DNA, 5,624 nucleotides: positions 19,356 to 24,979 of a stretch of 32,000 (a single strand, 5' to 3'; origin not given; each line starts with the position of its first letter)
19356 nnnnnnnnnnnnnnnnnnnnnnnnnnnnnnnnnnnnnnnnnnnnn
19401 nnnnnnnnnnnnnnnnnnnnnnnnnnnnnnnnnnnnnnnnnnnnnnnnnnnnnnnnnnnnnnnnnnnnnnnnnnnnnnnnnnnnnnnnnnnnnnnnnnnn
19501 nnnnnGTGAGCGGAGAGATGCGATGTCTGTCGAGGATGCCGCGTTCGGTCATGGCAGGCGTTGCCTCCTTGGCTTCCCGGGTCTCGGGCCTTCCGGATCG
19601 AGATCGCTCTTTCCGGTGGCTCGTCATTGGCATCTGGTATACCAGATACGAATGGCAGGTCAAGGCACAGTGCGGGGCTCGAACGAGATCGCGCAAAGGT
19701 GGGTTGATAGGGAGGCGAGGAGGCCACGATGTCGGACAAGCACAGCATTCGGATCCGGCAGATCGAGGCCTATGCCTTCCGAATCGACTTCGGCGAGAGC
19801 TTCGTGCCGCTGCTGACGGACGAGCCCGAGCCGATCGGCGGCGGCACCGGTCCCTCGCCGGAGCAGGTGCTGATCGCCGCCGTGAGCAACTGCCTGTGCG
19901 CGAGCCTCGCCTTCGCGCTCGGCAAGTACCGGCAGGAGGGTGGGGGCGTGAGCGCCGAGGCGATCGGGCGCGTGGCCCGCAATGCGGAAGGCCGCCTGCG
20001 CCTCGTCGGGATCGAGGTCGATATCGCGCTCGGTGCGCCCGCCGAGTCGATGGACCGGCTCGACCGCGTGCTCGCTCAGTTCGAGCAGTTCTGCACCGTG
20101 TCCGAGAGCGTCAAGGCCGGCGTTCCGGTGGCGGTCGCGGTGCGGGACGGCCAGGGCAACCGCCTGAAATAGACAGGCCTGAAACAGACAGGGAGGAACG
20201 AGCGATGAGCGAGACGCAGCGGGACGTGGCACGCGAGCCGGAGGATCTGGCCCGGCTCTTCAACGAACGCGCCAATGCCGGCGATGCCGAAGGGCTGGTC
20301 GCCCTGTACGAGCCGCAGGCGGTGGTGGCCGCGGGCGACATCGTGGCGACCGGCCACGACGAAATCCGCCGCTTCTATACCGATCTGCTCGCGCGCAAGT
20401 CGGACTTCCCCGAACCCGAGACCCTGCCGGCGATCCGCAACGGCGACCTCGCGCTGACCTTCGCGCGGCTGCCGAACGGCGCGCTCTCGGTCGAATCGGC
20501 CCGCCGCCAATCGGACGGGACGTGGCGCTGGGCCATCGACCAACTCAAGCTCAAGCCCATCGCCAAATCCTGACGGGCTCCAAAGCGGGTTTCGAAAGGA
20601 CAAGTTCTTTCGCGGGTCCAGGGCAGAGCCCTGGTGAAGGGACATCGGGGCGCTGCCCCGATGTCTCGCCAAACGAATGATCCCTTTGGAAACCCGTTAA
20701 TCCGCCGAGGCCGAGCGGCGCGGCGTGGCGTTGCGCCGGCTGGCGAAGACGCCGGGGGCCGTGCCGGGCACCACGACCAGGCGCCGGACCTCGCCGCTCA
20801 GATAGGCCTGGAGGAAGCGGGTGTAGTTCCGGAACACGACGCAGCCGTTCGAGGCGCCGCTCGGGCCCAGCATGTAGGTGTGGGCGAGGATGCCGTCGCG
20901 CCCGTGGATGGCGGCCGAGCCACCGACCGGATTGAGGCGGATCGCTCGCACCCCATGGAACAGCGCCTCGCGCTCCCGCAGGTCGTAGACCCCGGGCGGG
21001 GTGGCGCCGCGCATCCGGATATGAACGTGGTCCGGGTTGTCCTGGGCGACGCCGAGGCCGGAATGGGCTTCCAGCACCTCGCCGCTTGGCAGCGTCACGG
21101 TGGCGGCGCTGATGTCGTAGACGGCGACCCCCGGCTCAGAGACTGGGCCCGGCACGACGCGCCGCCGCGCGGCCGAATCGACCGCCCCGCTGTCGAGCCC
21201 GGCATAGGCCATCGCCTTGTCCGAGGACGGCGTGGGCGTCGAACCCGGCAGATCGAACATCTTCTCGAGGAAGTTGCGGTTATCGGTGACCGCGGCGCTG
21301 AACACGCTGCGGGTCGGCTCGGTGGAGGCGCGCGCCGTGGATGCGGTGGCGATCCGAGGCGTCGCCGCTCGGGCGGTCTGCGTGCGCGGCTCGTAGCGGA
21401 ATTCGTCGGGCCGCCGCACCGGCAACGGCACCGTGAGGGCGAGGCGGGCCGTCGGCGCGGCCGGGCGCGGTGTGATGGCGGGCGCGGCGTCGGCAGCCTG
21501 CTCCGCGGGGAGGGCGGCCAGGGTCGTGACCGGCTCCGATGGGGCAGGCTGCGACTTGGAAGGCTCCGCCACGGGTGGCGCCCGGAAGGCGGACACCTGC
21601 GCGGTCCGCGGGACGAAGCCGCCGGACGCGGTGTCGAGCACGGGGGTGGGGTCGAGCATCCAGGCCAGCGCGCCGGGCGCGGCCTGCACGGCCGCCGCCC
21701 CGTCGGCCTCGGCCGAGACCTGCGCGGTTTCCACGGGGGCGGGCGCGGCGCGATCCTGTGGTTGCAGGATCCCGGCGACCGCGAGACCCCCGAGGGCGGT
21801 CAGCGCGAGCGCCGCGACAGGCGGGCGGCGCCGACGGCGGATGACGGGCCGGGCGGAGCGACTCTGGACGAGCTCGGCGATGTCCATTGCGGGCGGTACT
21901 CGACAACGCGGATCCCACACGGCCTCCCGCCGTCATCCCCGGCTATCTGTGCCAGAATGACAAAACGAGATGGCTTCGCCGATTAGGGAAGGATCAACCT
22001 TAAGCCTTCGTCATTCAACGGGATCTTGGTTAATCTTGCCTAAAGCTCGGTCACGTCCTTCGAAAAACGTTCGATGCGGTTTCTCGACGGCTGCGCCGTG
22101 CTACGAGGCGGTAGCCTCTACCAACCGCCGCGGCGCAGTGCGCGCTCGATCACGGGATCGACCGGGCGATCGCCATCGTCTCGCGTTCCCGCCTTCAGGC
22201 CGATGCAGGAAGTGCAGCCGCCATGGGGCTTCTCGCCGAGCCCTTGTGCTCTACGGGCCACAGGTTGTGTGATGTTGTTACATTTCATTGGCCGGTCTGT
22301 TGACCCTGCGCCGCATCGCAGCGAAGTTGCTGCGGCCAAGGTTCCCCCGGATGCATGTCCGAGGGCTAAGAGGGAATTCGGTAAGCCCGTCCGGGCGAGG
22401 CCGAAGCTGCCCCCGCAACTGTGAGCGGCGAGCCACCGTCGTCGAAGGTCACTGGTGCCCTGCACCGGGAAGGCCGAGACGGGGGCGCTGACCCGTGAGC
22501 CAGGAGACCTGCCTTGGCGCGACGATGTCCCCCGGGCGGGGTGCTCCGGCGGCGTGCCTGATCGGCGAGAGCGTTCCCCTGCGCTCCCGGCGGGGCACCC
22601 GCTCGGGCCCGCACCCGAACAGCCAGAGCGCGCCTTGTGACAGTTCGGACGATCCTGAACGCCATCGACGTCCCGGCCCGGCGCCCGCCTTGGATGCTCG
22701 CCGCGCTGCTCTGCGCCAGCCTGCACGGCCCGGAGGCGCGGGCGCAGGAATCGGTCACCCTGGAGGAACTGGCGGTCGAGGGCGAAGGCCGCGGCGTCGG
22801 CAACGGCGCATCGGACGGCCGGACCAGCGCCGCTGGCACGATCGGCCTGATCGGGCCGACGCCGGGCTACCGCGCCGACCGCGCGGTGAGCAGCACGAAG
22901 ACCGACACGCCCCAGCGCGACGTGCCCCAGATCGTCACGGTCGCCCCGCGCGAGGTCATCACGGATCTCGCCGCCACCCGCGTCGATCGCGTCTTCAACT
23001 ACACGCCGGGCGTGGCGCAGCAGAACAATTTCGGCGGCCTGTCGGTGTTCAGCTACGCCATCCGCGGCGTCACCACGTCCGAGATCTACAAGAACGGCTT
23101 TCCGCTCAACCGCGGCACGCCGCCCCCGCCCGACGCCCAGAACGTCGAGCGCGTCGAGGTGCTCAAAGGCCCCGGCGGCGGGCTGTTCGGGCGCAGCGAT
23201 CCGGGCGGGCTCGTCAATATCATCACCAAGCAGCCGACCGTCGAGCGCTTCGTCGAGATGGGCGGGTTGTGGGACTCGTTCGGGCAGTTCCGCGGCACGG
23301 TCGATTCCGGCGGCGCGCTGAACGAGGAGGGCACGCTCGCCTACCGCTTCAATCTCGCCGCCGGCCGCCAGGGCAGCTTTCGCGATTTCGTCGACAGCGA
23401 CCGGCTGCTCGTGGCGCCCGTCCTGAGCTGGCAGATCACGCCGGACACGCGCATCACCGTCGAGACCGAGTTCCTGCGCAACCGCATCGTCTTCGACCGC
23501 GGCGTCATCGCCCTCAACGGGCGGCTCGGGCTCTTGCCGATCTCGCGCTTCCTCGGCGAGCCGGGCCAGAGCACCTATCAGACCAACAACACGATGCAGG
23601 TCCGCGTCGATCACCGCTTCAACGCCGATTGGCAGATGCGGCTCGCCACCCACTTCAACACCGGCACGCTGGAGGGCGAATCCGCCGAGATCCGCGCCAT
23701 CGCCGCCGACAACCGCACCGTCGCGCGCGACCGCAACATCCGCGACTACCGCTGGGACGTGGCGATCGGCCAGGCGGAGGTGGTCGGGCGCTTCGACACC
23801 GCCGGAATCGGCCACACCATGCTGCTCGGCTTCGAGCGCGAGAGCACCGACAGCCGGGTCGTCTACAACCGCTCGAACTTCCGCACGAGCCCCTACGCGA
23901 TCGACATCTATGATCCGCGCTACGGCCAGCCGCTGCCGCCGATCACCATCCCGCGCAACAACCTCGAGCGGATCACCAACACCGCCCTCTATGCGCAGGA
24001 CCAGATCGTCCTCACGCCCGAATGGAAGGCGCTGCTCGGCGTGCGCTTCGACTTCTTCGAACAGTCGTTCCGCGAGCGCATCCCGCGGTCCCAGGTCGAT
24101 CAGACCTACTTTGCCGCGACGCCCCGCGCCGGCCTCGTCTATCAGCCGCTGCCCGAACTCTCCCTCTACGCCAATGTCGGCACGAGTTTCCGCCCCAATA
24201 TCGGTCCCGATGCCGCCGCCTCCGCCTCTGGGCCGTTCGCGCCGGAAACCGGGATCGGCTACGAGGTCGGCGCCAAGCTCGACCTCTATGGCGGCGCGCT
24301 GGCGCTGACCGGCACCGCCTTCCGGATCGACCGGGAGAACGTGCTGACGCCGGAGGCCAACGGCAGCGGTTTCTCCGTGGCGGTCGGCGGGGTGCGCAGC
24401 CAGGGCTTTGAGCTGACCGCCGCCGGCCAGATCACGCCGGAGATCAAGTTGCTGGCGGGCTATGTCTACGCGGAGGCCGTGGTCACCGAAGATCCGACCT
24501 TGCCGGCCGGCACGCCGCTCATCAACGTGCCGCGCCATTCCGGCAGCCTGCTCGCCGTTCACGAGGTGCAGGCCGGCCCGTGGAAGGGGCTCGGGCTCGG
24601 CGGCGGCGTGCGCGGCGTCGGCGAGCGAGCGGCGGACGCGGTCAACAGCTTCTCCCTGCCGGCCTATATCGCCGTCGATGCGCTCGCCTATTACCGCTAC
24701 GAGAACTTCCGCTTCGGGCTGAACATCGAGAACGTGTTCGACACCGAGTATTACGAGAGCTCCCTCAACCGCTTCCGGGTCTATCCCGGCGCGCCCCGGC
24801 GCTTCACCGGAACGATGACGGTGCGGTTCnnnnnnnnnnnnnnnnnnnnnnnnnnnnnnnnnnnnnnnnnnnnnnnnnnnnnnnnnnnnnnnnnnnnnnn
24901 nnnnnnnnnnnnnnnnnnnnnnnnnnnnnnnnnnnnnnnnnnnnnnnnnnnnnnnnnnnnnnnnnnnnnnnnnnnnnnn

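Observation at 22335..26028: Cobalamin riboswitch controlling a siderophore-type TonB receptor translationally coupled to a DUF1624 membrane protein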

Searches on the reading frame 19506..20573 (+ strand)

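Call 8: search_protein_families(library=pfam, proteins=[window:19506-20573:+])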
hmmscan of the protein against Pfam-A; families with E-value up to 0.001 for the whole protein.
window:19506-20573:+ (355 aa): 1 family
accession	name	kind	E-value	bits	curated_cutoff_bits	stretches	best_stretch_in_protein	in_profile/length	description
PF12680.13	SnoaL_2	-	5.8e-05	24.1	27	1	250-321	2-72/102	SnoaL-like domain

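Call 9: search_protein_families(library=ncbifam, proteins=[window:19506-20573:+], max_evalue=0.00001)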
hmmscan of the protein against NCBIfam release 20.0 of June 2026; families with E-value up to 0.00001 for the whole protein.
window:19506-20573:+ (355 aa): 0 families

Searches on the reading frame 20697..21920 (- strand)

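Call 9: search_protein_families(library=ncbifam, proteins=[window:20697-21920:-], max_evalue=0.00001)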
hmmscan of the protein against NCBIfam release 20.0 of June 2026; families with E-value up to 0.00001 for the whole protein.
window:20697-21920:- (407 aa): 0 families

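Call 99: search_protein_families(library=pfam, proteins=[window:20697-21917:-], max_evalue=1)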
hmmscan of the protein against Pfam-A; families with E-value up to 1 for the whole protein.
window:20697-21917:- (406 aa): 1 family
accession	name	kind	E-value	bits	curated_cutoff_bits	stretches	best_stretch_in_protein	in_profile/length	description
PF10908.13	Tlde1_dom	-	1.1e-28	100.5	30.1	1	281-386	2-120/120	Tlde1 domain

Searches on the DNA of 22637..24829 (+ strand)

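Call 104: search_rna_families(sources=[L085, L086, L087], threshold=gathering)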
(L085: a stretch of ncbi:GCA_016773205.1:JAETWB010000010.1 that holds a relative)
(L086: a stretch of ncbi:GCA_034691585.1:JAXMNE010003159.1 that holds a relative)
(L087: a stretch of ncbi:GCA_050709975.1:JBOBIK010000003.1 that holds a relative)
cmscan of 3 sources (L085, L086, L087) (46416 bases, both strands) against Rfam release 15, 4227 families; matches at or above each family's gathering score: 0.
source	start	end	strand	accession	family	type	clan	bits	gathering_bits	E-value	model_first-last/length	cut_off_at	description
